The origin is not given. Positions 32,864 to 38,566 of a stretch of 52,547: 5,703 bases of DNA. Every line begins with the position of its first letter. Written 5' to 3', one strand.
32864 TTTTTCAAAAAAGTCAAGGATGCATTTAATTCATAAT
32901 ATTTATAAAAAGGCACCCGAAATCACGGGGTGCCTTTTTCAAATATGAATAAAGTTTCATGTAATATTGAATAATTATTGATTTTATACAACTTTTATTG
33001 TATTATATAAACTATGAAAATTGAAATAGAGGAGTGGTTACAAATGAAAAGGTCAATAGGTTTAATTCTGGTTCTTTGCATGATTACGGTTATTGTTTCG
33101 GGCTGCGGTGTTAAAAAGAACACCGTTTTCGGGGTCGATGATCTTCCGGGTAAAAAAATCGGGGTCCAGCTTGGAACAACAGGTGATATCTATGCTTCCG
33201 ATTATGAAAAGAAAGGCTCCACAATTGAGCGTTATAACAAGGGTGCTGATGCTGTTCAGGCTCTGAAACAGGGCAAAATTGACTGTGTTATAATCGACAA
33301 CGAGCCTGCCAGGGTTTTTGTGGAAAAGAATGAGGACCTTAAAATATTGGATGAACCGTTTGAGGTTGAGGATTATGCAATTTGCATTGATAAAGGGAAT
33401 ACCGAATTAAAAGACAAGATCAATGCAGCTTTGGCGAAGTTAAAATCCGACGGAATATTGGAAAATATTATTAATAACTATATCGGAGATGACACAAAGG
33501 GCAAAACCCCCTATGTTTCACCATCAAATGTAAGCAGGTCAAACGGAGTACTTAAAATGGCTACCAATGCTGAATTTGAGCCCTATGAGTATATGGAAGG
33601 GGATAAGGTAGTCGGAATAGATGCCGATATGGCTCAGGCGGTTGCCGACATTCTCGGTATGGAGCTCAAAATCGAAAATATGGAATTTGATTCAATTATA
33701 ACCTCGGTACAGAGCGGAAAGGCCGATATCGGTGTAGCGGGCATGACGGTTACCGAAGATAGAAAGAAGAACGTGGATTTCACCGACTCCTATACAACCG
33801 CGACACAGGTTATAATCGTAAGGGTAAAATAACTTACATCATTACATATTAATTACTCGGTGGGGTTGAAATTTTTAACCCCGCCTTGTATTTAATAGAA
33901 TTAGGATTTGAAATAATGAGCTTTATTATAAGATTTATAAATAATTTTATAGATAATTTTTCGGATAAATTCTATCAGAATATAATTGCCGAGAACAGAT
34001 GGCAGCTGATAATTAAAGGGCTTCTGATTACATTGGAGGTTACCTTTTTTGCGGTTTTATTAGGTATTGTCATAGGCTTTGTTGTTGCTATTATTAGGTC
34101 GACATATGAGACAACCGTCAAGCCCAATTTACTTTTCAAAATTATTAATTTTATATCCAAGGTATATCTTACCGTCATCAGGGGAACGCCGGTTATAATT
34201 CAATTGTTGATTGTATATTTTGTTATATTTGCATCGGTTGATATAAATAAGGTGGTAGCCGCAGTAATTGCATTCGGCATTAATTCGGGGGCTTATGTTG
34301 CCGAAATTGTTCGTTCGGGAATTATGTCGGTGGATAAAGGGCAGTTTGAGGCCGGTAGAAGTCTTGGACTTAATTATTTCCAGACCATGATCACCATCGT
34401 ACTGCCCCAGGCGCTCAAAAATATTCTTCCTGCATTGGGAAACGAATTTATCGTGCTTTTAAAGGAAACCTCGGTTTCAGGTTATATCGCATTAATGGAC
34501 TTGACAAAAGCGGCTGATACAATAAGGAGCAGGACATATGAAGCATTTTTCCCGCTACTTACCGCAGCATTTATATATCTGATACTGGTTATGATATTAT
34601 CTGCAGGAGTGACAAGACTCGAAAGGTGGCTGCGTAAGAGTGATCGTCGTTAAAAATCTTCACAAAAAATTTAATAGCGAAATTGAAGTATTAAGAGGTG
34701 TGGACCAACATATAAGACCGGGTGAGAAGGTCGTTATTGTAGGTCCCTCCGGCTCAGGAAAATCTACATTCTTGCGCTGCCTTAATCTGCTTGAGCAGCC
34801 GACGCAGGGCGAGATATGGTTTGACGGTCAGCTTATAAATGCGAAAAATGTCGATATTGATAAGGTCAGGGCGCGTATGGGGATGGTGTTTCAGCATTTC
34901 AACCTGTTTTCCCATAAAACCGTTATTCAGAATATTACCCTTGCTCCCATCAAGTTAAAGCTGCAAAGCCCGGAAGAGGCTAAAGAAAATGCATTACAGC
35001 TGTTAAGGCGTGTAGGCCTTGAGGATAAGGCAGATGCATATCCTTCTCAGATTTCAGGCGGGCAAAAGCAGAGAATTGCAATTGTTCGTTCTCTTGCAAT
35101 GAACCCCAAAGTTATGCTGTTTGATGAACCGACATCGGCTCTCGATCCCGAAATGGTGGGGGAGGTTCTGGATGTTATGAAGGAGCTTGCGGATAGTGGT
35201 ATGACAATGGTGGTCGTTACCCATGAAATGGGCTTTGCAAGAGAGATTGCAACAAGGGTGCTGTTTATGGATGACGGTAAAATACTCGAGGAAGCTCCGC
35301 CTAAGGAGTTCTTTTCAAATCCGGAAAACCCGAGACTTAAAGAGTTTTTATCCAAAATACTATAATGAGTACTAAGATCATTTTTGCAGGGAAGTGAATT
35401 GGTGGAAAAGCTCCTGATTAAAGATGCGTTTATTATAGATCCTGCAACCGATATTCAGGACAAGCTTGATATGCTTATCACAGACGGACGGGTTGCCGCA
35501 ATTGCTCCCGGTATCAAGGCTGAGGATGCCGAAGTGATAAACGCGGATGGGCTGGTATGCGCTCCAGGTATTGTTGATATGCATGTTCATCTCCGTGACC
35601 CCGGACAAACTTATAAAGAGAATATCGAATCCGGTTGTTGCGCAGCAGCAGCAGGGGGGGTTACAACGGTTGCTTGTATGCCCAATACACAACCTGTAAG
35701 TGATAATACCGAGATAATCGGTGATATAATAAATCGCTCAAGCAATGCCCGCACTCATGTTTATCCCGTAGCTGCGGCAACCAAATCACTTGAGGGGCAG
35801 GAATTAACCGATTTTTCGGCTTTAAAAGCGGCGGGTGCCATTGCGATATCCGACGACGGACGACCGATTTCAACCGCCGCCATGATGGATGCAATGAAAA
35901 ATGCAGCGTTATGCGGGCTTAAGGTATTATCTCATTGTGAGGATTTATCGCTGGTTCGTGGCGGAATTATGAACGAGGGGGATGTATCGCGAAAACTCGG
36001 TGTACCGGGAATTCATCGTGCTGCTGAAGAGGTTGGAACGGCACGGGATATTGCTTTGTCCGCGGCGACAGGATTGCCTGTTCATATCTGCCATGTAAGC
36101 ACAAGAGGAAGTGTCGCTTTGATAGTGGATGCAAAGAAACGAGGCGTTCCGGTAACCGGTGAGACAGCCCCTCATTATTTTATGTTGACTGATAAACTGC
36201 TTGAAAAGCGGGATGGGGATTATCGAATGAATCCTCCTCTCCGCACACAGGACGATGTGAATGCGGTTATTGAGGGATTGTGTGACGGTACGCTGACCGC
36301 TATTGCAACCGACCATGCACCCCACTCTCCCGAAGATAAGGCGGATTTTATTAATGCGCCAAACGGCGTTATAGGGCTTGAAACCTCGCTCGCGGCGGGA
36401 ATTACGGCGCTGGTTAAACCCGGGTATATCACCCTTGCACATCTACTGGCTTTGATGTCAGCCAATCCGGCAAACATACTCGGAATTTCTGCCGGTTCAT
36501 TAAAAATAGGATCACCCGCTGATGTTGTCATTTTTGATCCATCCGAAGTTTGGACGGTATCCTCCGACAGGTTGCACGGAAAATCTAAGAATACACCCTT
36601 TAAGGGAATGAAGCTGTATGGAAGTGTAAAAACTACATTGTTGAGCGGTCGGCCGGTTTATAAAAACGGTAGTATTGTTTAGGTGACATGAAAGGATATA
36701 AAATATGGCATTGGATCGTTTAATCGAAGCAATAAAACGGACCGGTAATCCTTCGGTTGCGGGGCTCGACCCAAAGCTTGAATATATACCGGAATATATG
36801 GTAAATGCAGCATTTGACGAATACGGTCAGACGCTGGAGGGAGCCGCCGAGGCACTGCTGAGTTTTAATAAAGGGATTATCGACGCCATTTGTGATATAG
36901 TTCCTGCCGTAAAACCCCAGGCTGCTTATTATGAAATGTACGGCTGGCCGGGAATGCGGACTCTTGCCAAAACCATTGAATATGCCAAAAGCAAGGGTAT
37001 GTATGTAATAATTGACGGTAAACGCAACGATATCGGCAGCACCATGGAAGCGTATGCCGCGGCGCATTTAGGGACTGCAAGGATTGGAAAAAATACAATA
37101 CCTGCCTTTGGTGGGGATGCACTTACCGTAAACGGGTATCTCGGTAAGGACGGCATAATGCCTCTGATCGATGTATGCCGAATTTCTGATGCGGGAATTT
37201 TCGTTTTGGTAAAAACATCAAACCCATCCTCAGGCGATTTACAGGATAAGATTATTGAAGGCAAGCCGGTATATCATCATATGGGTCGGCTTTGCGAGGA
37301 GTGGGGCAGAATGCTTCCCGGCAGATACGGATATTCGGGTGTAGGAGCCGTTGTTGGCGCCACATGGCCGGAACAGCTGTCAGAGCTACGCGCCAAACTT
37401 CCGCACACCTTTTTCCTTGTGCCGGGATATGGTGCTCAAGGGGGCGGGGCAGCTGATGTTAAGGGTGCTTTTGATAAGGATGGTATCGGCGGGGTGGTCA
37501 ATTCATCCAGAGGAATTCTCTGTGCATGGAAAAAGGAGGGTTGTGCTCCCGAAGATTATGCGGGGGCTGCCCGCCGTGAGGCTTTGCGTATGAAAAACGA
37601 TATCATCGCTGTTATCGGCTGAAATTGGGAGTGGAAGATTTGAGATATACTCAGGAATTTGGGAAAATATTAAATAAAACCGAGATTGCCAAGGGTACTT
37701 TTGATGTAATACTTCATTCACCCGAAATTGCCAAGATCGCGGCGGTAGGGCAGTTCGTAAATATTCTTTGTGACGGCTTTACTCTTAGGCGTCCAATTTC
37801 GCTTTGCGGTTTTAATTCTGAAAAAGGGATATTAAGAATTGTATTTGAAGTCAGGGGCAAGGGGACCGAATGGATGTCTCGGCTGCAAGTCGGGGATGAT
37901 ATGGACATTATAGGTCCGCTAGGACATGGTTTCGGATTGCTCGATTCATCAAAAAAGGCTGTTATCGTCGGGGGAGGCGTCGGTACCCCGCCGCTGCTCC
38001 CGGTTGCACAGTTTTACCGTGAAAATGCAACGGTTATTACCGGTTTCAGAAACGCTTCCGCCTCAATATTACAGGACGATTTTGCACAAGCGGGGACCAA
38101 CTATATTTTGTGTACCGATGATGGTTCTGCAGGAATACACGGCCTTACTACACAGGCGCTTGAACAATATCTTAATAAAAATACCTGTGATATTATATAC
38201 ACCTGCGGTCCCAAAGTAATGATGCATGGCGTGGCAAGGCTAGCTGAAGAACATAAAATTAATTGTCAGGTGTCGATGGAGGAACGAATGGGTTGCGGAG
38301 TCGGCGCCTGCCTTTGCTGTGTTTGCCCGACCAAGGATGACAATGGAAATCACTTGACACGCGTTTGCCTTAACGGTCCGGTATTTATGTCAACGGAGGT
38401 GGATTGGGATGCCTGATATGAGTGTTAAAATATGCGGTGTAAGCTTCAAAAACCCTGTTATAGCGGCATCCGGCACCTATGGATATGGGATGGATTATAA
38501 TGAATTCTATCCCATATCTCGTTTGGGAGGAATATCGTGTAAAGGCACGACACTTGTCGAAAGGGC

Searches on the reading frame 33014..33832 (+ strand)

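Call 65: search_protein_families(library=pfam, proteins=[window:33014-33832:+], max_evalue=0.00001)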
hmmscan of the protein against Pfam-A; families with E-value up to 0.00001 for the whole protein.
window:33014-33832:+ (272 aa): 2 families
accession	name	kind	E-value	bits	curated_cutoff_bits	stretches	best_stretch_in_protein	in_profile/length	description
PF00497.25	SBP_bac_3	-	1.2e-35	122.6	26.4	1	180-270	1-91/132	Bacterial extracellular solute-binding proteins, family 3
PF10613.14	Lig_chan-Glu_bd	-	3.4e-08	34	30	1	220-270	62-112/115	Ligated ion channel L-glutamate- and glycine-binding site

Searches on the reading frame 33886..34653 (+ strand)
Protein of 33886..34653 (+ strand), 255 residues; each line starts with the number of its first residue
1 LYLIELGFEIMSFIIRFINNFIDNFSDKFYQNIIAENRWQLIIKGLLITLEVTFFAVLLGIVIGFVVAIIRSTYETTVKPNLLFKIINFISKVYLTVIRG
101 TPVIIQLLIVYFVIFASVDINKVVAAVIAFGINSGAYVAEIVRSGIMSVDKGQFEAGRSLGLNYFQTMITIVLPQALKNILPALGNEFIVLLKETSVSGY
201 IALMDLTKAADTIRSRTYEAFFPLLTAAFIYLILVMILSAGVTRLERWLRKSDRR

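Call 65: search_protein_families(library=pfam, proteins=[window:33886-34653:+], max_evalue=0.00001)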
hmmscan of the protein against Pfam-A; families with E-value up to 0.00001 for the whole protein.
window:33886-34653:+ (255 aa): 1 family
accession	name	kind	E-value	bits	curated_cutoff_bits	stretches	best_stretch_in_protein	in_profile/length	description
PF00528.27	BPD_transp_1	-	1.8e-21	77.1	26.4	1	60-251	1-184/184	Binding-protein-dependent transport system inner membrane component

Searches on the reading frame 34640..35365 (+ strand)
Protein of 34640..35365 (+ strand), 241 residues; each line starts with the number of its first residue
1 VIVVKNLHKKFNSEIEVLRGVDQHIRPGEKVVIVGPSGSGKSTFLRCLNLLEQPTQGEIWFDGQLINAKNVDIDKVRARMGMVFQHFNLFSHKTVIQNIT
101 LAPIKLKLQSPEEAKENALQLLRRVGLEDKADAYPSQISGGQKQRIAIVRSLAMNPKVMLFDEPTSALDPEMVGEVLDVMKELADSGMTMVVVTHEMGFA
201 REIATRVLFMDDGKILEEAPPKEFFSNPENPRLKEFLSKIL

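Call 65: search_protein_families(library=pfam, proteins=[window:34640-35365:+], max_evalue=0.00001)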
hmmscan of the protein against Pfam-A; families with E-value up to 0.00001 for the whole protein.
window:34640-35365:+ (241 aa): 3 families
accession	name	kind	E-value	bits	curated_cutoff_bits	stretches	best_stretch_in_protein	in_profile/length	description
PF00005.33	ABC_tran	-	4.8e-37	128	25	1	18-166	1-137/137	ABC transporter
PF13304.12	AAA_21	-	1.8e-14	54.9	27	1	121-197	221-300/304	AAA domain, putative AbiEii toxin, Type IV TA system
PF02463.25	SMC_N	-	1.6e-07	31.4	40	1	31-203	27-205/220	RecF/RecN/SMC N terminal domain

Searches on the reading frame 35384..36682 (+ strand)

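Call 65: search_protein_families(library=pfam, proteins=[window:35384-36682:+], max_evalue=0.00001)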
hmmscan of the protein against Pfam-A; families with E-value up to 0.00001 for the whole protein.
window:35384-36682:+ (432 aa): 3 families
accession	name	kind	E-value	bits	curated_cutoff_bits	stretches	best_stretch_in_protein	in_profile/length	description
PF01979.26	Amidohydro_1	-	1.4e-29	103.8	25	1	60-425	3-345/345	Amidohydrolase family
PF07969.17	Amidohydro_3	-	3.3e-14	53.7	29.7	1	343-426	401-472/472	Amidohydrolase family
PF12890.13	DHOase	-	2.8e-10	40.9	21.2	1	59-241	4-140/142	Dihydro-orotase-like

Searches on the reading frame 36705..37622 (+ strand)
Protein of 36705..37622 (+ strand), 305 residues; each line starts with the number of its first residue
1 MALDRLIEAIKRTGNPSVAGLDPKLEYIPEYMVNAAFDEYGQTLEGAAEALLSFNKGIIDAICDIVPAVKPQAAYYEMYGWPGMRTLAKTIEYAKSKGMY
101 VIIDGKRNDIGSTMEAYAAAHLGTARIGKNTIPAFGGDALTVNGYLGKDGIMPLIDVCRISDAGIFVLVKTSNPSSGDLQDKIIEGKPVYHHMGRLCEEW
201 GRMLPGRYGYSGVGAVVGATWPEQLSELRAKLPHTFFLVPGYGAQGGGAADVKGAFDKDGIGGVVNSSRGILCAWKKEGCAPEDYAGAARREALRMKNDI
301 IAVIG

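Call 65: search_protein_families(library=pfam, proteins=[window:36705-37622:+], max_evalue=0.00001)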
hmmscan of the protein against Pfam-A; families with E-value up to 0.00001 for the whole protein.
window:36705-37622:+ (305 aa): 1 family
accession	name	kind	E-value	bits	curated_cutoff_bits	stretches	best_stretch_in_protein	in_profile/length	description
PF00215.30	OMPdecase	-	2.9e-22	80.1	27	1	58-274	18-211/221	Orotidine 5'-phosphate decarboxylase / HUMPS family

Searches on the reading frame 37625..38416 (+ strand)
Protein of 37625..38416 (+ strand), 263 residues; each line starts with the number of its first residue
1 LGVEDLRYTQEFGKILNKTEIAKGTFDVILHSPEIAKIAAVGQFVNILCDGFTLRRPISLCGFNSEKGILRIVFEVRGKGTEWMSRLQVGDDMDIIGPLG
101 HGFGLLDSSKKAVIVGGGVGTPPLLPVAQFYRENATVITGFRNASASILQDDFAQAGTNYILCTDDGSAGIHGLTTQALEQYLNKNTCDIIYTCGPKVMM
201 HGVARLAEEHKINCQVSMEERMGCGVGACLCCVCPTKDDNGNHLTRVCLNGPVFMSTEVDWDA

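Call 66: search_protein_families(library=pfam, proteins=[window:37625-38416:+], max_evalue=0.00001)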
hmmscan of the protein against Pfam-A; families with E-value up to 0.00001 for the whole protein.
window:37625-38416:+ (263 aa): 1 family
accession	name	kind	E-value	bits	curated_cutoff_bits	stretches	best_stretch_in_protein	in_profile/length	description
PF10418.14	DHODB_Fe-S_bind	-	3.3e-14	52.8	23.9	1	219-260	1-41/41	Iron-sulfur cluster binding domain of dihydroorotate dehydrogenase B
